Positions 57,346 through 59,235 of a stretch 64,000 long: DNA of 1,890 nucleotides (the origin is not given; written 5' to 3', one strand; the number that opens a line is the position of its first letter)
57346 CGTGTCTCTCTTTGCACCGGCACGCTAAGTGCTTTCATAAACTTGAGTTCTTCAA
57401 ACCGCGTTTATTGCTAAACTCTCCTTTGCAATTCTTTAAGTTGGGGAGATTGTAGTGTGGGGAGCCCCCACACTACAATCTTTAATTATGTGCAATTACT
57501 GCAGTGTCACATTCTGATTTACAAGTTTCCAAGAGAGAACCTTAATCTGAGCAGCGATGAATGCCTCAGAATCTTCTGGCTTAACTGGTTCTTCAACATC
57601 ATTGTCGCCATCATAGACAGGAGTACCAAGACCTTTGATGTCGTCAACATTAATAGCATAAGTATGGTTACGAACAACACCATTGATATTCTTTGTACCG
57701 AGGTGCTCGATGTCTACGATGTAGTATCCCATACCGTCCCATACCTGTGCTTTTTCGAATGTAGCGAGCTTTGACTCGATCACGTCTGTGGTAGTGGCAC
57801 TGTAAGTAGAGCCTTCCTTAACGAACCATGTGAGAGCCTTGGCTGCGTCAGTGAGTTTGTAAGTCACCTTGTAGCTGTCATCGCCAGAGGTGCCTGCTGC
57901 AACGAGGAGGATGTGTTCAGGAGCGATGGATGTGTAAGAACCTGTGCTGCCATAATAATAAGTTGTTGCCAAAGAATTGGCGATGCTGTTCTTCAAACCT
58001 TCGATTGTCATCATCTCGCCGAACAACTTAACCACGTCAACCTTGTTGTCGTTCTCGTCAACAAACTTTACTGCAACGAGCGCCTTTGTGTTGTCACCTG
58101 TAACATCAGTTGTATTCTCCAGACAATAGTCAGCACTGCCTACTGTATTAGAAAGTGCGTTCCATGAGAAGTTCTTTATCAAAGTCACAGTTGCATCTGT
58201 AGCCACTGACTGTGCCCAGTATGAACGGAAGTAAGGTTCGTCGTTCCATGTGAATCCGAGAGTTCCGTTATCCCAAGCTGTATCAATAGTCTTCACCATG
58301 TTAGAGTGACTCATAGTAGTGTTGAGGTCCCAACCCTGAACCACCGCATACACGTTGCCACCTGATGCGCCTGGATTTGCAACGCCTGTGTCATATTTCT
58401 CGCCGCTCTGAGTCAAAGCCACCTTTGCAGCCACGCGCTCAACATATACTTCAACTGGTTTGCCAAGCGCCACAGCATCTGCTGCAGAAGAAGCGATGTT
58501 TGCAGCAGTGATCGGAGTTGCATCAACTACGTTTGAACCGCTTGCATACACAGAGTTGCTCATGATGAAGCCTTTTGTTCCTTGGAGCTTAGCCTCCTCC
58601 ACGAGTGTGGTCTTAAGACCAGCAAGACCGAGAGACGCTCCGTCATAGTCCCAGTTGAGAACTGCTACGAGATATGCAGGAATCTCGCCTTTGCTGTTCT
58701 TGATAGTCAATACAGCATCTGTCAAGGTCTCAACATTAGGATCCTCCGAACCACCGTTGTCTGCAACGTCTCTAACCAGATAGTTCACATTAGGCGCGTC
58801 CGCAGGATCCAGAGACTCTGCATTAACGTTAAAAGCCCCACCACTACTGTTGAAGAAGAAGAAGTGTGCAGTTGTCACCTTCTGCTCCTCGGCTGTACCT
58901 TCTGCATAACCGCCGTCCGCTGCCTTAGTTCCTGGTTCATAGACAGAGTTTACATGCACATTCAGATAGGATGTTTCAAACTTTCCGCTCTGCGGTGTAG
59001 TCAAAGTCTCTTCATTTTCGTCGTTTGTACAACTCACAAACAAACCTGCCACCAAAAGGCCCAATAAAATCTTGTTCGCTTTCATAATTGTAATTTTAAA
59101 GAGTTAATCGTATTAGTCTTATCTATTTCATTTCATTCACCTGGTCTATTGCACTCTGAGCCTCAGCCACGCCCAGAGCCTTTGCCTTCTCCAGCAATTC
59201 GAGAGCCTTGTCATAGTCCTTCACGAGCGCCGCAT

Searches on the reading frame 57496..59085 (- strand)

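Call 70: search_protein_families(library=pfam, proteins=[window:57496-59085:-], max_evalue=0.00001)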
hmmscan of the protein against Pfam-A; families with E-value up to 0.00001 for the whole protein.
window:57496-59085:- (529 aa): 1 family
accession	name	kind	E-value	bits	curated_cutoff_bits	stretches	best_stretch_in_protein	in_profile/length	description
PF15495.12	Fimbrillin_C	-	2.1e-12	47.7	27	1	450-525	5-84/84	Major fimbrial subunit protein type IV, Fimbrillin, C-terminal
